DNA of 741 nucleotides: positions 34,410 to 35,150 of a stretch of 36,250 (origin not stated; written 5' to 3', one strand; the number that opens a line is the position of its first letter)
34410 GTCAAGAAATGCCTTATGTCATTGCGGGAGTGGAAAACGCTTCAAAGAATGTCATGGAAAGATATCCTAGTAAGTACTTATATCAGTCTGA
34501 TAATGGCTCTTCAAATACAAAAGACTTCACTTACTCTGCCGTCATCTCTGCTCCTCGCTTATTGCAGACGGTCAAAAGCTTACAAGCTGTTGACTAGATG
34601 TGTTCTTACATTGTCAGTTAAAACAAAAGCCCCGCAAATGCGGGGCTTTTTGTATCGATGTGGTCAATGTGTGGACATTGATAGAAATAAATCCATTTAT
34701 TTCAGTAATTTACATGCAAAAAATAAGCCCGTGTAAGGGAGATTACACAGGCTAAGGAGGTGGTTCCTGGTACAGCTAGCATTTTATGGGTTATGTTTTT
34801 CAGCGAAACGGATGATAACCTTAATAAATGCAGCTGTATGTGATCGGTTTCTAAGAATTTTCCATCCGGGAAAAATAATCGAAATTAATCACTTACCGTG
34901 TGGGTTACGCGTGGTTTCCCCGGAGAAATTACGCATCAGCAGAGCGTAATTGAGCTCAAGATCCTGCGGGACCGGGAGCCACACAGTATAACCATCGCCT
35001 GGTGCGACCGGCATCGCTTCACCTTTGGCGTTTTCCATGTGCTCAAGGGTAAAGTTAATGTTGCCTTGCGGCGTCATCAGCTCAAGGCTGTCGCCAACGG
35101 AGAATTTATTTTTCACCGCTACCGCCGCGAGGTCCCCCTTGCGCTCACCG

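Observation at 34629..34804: Prophage integrated in the 3' end of the sRNA gene cyaR; phage sequence reconstitutes the CyaR terminator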

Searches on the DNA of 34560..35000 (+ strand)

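Call 9: search_dna_similar(query=window:34560-35000:+, collection=ecoli_genomes, mode=near, max_rows=30, rows=spread)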
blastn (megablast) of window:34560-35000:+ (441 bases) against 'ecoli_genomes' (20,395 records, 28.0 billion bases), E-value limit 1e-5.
Records with a match: 5425; places in all: 5431; records where one place covers at least 80% of the query: 1174.
Genomes with a match: 5423 of 5426; with a place that covers at least 80% of the query: 1172. Places per genome that has any: lowest 1, median 1, highest 2. On chromosomes: 5428 places; on plasmids: 3.
Best place of each record, by identity: >=99% 1161; 95-99% 3150; 90-95% 1114.
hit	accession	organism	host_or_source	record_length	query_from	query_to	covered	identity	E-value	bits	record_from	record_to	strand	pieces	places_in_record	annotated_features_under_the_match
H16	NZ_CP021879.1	Escherichia coli strain AR_0137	missing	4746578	1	441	100%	100.0%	0e+0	815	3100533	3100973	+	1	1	yegQ: tRNA 5-hydroxyuridine modification protein YegQ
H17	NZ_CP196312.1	Escherichia coli strain ECE228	Homo sapiens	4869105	59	441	87%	94.0%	1e-162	580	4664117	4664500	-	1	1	trhP: prephenate-dependent tRNA uridine(34) hydroxylase TrhP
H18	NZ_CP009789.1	Escherichia coli K-12 strain K-12 ER3413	-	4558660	59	441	87%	93.5%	3e-159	569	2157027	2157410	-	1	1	yegQ: tRNA 5-hydroxyuridine modification protein YegQ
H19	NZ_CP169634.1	Escherichia coli str. K-12 substr. MG1655 strain K-12 ...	-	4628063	59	441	87%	93.5%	3e-159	569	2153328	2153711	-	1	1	yegQ: tRNA 5-hydroxyuridine modification protein YegQ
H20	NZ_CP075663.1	Escherichia coli strain STEC2017-197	Homo sapiens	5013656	59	441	87%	93.3%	1e-157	564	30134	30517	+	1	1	yegQ: tRNA 5-hydroxyuridine modification protein YegQ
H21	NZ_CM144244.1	Escherichia coli strain CB8671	Homo sapiens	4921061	59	441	87%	93.0%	2e-156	560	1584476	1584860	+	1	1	trhP: prephenate-dependent tRNA uridine(34) hydroxylase TrhP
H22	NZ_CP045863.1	Escherichia coli O157:H7 strain ATCC 43890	Homo sapiens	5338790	62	441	86%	93.2%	7e-156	558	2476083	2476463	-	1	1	yegQ: tRNA 5-hydroxyuridine modification protein YegQ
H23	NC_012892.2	Escherichia coli BL21(DE3) strain BL21(DE3)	-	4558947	159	441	64%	100.0%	3e-145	523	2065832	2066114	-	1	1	yegQ: tRNA 5-hydroxyuridine modification protein YegQ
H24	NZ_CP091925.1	Escherichia coli strain JNQH497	Homo sapiens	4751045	159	441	64%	100.0%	3e-145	523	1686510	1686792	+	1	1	yegQ: tRNA 5-hydroxyuridine modification protein YegQ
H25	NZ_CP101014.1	Escherichia coli strain ET5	sediment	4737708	159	441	64%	100.0%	3e-145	523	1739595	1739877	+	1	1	yegQ: tRNA 5-hydroxyuridine modification protein YegQ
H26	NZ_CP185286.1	Escherichia coli strain HS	Homo sapiens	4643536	159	441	64%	100.0%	3e-145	523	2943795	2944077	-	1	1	yegQ: tRNA 5-hydroxyuridine modification protein YegQ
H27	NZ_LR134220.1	Escherichia coli strain NCTC11121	missing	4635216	159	441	64%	100.0%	3e-145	523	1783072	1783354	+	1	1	yegQ: tRNA 5-hydroxyuridine modification protein YegQ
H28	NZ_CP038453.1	Escherichia coli strain EC-129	Homosapiens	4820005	159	441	64%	99.3%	5e-142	512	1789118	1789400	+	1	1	yegQ: tRNA 5-hydroxyuridine modification protein YegQ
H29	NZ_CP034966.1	Escherichia coli strain WCHEC020032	Homo sapiens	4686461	159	441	64%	98.9%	3e-140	507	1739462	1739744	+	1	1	yegQ: tRNA 5-hydroxyuridine modification protein YegQ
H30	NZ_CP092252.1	Escherichia coli strain ISHS7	Felix catus domesticus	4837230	159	441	64%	98.9%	3e-140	507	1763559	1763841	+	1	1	yegQ: tRNA 5-hydroxyuridine modification protein YegQ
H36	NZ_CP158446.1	Escherichia coli strain CFT073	Homo sapiens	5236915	159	441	64%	98.6%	1e-138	501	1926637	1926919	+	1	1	yegQ: tRNA 5-hydroxyuridine modification protein YegQ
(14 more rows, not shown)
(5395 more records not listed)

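Call 11: get_annotated_region(hit=H26, flank=3000)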
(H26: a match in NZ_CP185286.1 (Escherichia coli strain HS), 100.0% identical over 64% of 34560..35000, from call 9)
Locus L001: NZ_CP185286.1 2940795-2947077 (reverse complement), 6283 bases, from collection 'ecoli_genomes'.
description: Escherichia coli strain HS chromosome, complete genome
organism: Escherichia coli strain HS (NCBI taxid 562)
replicon: chromosome; assembly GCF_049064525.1
host: Homo sapiens; source: gastrointestinal tract; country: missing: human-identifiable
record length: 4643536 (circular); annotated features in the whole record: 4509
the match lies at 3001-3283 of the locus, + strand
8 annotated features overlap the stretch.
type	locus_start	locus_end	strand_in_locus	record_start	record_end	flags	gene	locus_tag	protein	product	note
CDS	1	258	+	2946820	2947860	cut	gatD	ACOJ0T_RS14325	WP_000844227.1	galactitol-1-phosphate 5-dehydrogenase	-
CDS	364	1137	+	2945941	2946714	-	-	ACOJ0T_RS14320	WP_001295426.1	DeoR/GlpR family DNA-binding transcription regulator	-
CDS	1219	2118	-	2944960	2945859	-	yegS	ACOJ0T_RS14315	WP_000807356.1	lipid kinase YegS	-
CDS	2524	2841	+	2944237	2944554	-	yegR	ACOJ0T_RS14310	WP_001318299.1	protein YegR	-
CDS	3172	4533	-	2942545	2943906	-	yegQ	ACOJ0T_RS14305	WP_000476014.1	tRNA 5-hydroxyuridine modification protein YegQ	-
CDS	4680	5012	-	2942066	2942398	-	yegP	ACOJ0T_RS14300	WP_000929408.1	YegP family protein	-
CDS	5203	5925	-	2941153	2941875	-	baeR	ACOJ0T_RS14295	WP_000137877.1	two-component system response regulator BaeR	-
CDS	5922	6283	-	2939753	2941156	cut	baeS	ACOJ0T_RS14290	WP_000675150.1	two-component system sensor histidine kinase BaeS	-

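Call 12: get_annotated_region(hit=H19, flank=3500)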
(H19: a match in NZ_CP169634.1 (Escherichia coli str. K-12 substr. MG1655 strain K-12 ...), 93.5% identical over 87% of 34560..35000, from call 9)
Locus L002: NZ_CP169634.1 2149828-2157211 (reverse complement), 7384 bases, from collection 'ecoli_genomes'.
description: Escherichia coli str. K-12 substr. MG1655 strain K-12 chromosome, complete genome
organism: Escherichia coli str. K-12 substr. MG1655 strain K-12 substr. MG1655 (NCBI taxid 511145)
replicon: chromosome; assembly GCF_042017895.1
host: -; source: -; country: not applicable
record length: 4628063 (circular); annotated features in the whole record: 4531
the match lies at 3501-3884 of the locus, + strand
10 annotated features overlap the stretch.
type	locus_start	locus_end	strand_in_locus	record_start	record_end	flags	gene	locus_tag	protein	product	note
CDS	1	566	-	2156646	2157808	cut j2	-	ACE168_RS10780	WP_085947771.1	IS3-like element IS3 family transposase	programmed frameshift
CDS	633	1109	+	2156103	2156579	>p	-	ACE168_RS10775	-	DeoR/GlpR family DNA-binding transcription regulator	incomplete; partial in the middle of a contig; missing N-terminus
CDS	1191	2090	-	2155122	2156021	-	yegS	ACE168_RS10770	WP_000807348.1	lipid kinase YegS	-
CDS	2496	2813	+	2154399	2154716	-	yegR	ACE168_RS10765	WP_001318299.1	protein YegR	-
CDS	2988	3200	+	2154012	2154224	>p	-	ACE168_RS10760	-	phage late control D family protein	incomplete; partial in the middle of a contig; missing N-terminus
CDS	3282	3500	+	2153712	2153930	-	ogrK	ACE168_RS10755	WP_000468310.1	prophage transcriptional regulator OgrK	-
CDS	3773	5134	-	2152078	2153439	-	yegQ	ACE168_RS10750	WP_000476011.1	tRNA 5-hydroxyuridine modification protein YegQ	-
CDS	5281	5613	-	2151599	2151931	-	yegP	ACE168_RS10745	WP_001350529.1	YegP family protein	-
CDS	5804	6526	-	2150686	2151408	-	baeR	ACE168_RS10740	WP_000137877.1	two-component system response regulator BaeR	-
CDS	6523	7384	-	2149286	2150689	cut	baeS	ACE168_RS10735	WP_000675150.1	two-component system sensor histidine kinase BaeS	-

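Call 13: get_annotated_region(hit=H36, flank=3000)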
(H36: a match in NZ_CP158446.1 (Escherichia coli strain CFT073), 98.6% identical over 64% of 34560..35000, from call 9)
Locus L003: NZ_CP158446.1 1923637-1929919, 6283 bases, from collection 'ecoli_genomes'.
description: Escherichia coli strain CFT073 chromosome, complete genome
organism: Escherichia coli strain CFT073 (NCBI taxid 562)
replicon: chromosome; assembly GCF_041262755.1
host: Homo sapiens; source: urine; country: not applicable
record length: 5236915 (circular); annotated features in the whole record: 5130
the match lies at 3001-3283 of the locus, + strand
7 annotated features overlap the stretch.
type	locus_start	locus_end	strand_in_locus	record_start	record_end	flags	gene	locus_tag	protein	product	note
CDS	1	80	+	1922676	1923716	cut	gatD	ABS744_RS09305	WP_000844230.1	galactitol-1-phosphate 5-dehydrogenase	-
CDS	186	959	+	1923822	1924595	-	-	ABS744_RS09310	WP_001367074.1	DeoR/GlpR family DNA-binding transcription regulator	-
CDS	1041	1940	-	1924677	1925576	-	yegS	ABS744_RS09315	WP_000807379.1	lipid kinase YegS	-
CDS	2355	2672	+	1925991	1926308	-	yegR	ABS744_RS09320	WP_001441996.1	protein YegR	-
CDS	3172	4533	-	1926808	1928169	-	yegQ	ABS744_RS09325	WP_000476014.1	tRNA 5-hydroxyuridine modification protein YegQ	-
CDS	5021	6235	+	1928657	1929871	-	-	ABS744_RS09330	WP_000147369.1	PcfJ domain-containing protein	-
CDS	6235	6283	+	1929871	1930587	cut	-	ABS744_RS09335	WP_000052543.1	DUF1266 domain-containing protein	-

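Call 42: search_dna_similar(query=window:34600-34739:+, collection=phages, mode=distant, max_rows=40, rows=spread)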
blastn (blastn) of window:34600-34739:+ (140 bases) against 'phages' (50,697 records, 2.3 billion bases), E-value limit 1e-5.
Records with a match: 87; places in all: 87; records where one place covers at least 80% of the query: 12.
Best place of each record, by identity: 80-90% 45; 60-80% 42.
By first word of the organism name: Escherichia 25; Yersinia 21; Peduovirus 19; Klebsiella 13; Bacteriophage 4; Enterobacteria 2; Phage 1; Enterobacter 1; Salmonella 1.
By host as written in the record: - 25; Yersinia pestis EV76-CN 12; Klebsiella pneumoniae 11; Escherichia coli 10; Escherichia coli DSM 12242 5; Yersinia pestis 4; Escherichia coli DE048 4; Yersinia pestis EV76 2; and 10 more.
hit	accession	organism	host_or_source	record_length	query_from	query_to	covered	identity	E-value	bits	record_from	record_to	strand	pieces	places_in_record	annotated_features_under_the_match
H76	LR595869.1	Peduovirus P22H4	-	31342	22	140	85%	83.3%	1e-26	123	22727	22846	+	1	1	none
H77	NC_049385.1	Peduovirus P22H4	-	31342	22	140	85%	83.3%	1e-26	123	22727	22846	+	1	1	none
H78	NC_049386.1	Peduovirus P22H1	-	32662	22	140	85%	82.5%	6e-24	115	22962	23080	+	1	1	none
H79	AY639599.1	Phage TP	-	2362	28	140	81%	82.3%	8e-23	111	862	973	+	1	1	none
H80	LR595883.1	Peduovirus P24C9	-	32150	28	140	81%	81.4%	3e-21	106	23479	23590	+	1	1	none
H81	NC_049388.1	Peduovirus P24C9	-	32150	28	140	81%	81.4%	3e-21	106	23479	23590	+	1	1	none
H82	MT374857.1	Yersinia phage vB_YpM_46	Yersinia pestis EV76-CN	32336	22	125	74%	81.3%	3e-15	86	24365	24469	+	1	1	none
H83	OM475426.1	Escherichia phage D8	Escherichia coli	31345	22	125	74%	81.3%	3e-15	86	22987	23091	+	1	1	none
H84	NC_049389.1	Peduovirus P24E6b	-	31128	22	125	74%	81.3%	3e-15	86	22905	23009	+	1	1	none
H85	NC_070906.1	Peduovirus P2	-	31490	22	125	74%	81.3%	3e-15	86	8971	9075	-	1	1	none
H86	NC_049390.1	Peduovirus P24A7b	-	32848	22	125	74%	81.1%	6e-18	95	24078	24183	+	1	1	none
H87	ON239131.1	Escherichia phage S164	Escherichia coli 164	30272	22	125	74%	80.2%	3e-16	91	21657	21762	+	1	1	none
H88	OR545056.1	Yersinia phage vB_YpM_115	Yersinia pestis EV76-CN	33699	23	125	74%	78.1%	7e-11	73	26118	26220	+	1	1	none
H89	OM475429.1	Escherichia phage 11W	Escherichia coli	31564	28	125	70%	80.0%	2e-12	77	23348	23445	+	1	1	none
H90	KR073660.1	Escherichia phage pro147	Escherichia coli DE048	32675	43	125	59%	84.7%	1e-13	82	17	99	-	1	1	none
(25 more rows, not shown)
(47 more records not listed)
